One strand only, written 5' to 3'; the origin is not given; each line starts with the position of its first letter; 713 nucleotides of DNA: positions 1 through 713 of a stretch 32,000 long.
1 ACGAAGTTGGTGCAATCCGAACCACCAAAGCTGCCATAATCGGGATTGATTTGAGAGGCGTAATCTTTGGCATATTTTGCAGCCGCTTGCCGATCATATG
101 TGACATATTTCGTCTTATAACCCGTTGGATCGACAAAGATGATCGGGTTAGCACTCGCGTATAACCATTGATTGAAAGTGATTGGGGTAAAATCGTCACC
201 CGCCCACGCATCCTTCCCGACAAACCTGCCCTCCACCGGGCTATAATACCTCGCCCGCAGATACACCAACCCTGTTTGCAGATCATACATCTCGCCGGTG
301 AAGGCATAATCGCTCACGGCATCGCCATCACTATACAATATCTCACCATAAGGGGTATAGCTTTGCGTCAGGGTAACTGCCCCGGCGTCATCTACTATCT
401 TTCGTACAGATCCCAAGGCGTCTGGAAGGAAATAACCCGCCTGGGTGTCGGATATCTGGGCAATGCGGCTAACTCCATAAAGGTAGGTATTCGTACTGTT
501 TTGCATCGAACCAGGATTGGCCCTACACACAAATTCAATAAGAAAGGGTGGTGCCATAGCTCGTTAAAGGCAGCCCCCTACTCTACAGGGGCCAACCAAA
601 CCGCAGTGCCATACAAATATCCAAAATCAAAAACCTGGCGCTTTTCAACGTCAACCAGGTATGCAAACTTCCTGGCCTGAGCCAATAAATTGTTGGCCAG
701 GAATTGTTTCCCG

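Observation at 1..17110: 17-kb AT-rich island: nine co-directional toxin-like/immunity-like modules built on Rhs C-terminal junctions, with no full-length rhs gene upstream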

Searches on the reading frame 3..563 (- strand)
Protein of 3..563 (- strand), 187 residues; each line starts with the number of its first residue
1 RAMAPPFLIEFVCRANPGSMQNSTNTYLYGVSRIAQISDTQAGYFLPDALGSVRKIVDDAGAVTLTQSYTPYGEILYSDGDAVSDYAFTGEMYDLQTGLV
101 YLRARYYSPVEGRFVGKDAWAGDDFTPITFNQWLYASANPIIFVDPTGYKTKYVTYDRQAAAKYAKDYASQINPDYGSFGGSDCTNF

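Call 11: search_protein_families(library=pfam, max_evalue=0.01, proteins=[window:3-563:-])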
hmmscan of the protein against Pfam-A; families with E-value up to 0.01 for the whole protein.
window:3-563:- (187 aa): 1 family
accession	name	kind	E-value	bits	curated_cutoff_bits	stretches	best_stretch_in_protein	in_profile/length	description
PF12671.13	Amidase_6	-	2.2e-07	31.6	23.2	1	156-187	2-35/163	Putative amidase domain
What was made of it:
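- On Amidase_6 (PF12671): 31.6 bits against 23.2, but only profile positions 2-35 of 163 lie inside the window (call 11).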

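Call 16: search_protein_families(library=ncbifam, max_evalue=0.01, proteins=[window:3-563:-])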
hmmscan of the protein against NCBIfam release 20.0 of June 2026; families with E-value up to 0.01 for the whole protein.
window:3-563:- (187 aa): 2 families
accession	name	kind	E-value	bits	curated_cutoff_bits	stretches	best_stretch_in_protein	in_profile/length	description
TIGR03696.1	Rhs_assc_core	domain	3.3e-18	66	32.5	1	69-148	1-75/76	RHS repeat-associated core domain-containing protein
NF041261.1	RHS_core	equivalog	9.9e-06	23.6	2000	1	55-148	1170-1260/1261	RHS element core protein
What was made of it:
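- On Rhs/YD polymorphic toxin, orphan cassette array: Unit 9: E 3.3e-18, 66 bits, cut-off 32.5 (call 16).
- Checked: Left edge: TIGR03696 Rhs core at E 3e-18, and Amidase_6 at E 2e-7 (calls 11, 16).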

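Call 32: find_homologous_proteins(query=window:3-563:-, max_evalue=0.001)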
Query window:3-563:- (187 aa): 52 proteins with E <= 0.001 among 96 candidates.
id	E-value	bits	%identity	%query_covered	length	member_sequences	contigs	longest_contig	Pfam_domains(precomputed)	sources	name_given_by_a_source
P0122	2.7e-45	172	56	74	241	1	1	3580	PF25023.2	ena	-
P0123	1.9e-43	166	63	64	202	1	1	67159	PF25023.2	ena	-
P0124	3.2e-43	166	57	71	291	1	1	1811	PF25023.2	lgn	-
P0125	5.9e-42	162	55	72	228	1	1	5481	PF25023.2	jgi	jgi:RHS repeat-associated protein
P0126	1.1e-39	154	62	60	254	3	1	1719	PF25023.2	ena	-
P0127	6.1e-39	152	58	61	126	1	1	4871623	PF25023.2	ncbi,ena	-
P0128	2.4e-38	150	57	70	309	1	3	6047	PF25023.2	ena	-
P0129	4.1e-38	149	57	69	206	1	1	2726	PF25023.2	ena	-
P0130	1.9e-36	144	53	70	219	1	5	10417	-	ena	-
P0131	3.6e-36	143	52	70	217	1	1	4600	PF25023.2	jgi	jgi:RHS repeat-associated protein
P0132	4.0e-36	143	46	89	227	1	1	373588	PF25023.2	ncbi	-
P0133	5.3e-36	142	67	54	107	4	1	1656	PF25023.2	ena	-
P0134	5.6e-36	142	52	69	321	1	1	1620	PF05593.20,PF25023.2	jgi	jgi:RHS repeat-associated protein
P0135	2.8e-34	137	50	70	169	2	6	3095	PF25023.2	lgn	-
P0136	8.0e-34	135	54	70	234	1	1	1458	-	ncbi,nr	ncbi:MAG: RHS repeat-associated core domain-containing protein, partial [Gemmatales bacterium]|nr:RH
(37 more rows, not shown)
